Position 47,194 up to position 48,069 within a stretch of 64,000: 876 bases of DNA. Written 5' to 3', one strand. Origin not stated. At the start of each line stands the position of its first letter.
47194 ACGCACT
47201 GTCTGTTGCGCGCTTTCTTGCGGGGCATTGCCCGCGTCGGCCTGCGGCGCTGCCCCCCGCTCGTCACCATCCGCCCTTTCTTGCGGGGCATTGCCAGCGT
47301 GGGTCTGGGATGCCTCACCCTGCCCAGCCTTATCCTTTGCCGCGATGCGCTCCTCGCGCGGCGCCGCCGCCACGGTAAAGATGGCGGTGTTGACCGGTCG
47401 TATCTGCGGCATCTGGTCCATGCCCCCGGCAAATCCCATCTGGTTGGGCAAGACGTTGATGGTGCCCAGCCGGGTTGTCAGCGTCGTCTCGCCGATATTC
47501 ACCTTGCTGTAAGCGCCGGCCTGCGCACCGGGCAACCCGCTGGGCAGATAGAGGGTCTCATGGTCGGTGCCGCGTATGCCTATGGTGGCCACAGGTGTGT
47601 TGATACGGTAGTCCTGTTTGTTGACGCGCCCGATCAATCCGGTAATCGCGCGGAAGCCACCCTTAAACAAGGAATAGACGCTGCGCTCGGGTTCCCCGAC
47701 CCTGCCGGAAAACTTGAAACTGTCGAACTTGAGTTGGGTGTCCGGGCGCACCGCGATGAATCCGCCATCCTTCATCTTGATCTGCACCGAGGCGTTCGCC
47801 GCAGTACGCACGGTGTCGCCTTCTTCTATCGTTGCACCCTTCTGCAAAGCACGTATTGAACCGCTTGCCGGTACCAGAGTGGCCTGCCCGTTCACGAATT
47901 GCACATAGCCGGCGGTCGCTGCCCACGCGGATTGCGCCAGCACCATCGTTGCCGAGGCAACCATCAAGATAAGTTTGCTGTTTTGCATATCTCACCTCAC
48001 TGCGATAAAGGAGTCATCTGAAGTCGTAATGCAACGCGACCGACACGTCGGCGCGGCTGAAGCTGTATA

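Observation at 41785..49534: Candidate type XI (Slam) secretion system with a giant 2067-aa multi-lobed cargo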

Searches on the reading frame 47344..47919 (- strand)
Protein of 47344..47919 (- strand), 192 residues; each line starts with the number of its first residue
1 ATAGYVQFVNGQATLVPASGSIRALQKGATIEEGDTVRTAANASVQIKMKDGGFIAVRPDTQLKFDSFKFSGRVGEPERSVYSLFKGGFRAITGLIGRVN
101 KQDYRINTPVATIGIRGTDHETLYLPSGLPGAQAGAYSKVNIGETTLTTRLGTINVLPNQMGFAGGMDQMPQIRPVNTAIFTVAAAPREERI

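Call 61: search_solved_structures(query=A5, max_evalue=10, show_alignments=2)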
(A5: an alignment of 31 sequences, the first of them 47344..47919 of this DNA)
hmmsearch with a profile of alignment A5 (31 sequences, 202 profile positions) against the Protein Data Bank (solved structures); distinct sequences matched with E-value up to 10: 1.
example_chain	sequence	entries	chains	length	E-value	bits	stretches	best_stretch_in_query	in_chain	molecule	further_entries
5ix9_A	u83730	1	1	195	8.5e-06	28.4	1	13-86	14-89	Antifreeze protein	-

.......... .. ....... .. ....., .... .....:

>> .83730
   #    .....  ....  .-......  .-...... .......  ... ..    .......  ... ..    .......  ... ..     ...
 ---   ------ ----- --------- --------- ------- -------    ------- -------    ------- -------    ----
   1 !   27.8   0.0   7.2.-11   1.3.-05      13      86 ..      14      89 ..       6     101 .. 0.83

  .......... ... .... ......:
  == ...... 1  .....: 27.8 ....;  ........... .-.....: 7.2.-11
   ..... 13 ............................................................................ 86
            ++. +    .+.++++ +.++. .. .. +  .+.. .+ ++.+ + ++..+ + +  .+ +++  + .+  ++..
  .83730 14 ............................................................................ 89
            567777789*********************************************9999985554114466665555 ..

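Call 67: search_protein_families(library=pfam, alignment_id=A5, max_evalue=0.01)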
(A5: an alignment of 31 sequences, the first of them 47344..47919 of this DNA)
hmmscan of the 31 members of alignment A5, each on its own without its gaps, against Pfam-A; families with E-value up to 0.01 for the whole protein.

A. member 1, window:47344-47919:- (192 aa): 1 family
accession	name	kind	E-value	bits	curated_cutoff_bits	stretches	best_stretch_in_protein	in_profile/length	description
PF04773.18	FecR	-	1.5e-08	35.4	24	1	35-120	1-78/97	FecR protein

B. families by the number of members that match (of 31 scanned): 2 families
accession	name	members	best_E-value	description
PF04773.18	FecR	31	1.1e-11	FecR protein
PF05899.18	Cupin_3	3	0.0016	EutQ-like cupin domain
